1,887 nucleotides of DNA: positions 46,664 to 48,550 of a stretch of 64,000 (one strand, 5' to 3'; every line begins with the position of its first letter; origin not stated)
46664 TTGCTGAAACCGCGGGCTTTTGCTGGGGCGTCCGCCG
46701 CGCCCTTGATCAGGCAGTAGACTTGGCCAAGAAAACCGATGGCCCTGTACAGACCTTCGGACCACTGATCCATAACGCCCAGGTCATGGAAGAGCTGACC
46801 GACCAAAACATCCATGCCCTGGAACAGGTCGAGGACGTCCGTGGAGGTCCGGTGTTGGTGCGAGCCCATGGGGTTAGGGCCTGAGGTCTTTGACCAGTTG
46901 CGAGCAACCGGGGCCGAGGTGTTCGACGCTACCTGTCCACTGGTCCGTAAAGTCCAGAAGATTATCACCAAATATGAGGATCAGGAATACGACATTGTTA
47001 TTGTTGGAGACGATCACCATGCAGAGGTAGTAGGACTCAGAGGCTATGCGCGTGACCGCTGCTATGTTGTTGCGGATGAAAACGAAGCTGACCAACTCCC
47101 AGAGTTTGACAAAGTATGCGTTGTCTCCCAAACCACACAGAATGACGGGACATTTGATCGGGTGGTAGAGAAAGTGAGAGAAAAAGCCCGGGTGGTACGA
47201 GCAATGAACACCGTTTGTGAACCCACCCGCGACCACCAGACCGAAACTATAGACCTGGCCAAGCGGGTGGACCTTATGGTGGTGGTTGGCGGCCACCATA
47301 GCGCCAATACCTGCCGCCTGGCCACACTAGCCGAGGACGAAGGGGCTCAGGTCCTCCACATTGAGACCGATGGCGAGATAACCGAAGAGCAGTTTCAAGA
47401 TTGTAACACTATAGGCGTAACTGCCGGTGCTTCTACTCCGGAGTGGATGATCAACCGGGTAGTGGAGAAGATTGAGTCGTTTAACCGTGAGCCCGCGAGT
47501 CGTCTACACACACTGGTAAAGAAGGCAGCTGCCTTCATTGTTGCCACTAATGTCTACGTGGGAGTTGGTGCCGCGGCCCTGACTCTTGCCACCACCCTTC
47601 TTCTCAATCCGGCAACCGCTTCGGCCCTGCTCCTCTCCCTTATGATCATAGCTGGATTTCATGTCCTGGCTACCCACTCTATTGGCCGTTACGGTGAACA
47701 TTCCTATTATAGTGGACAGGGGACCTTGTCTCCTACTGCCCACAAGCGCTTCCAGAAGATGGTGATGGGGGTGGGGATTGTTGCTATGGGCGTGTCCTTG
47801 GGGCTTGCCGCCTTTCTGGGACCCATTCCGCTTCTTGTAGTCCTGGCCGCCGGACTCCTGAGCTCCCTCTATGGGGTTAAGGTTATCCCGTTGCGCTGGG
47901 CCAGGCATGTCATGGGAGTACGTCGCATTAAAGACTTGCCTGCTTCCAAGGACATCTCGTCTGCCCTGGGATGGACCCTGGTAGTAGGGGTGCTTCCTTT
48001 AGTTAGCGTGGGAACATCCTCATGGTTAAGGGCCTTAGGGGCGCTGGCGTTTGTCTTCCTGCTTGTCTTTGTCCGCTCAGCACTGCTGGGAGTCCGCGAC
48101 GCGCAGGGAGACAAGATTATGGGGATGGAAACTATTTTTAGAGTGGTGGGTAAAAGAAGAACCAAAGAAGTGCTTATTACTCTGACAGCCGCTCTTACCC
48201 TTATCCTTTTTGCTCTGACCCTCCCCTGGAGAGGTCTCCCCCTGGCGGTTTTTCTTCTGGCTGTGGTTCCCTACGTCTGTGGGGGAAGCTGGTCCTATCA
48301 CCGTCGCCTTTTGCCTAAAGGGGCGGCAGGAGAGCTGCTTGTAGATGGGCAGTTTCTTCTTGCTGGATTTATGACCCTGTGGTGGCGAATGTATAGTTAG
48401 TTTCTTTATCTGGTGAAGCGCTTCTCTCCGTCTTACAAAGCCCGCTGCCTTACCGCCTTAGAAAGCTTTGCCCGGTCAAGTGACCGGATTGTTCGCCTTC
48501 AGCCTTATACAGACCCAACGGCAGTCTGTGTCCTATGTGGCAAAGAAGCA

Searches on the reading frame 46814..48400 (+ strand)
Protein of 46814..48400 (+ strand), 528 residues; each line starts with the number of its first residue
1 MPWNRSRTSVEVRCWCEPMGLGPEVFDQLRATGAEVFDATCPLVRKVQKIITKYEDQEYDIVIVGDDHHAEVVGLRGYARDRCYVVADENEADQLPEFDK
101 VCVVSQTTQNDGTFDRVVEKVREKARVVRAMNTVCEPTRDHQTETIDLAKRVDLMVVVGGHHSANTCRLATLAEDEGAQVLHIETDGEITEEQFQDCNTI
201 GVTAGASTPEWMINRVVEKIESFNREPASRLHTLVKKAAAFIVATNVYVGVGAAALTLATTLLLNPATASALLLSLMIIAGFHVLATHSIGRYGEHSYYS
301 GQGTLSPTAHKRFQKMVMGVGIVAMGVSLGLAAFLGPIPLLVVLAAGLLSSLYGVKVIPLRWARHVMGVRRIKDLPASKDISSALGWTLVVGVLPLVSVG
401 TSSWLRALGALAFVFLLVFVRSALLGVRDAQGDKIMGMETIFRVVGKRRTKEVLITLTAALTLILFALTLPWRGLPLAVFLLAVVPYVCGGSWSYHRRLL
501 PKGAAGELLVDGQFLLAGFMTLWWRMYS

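Call 79: search_protein_families(library=pfam, proteins=[window:46814-48400:+], max_evalue=0.0001)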
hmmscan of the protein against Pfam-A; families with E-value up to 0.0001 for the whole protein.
window:46814-48400:+ (528 aa): 2 families
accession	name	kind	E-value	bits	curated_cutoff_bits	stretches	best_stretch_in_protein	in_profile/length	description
PF02401.23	LYTB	-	1.4e-63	215.2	24.5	1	19-221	66-267/267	LytB protein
PF01040.23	UbiA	-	2.2e-07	30.9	34.2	1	315-497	67-233/250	UbiA prenyltransferase family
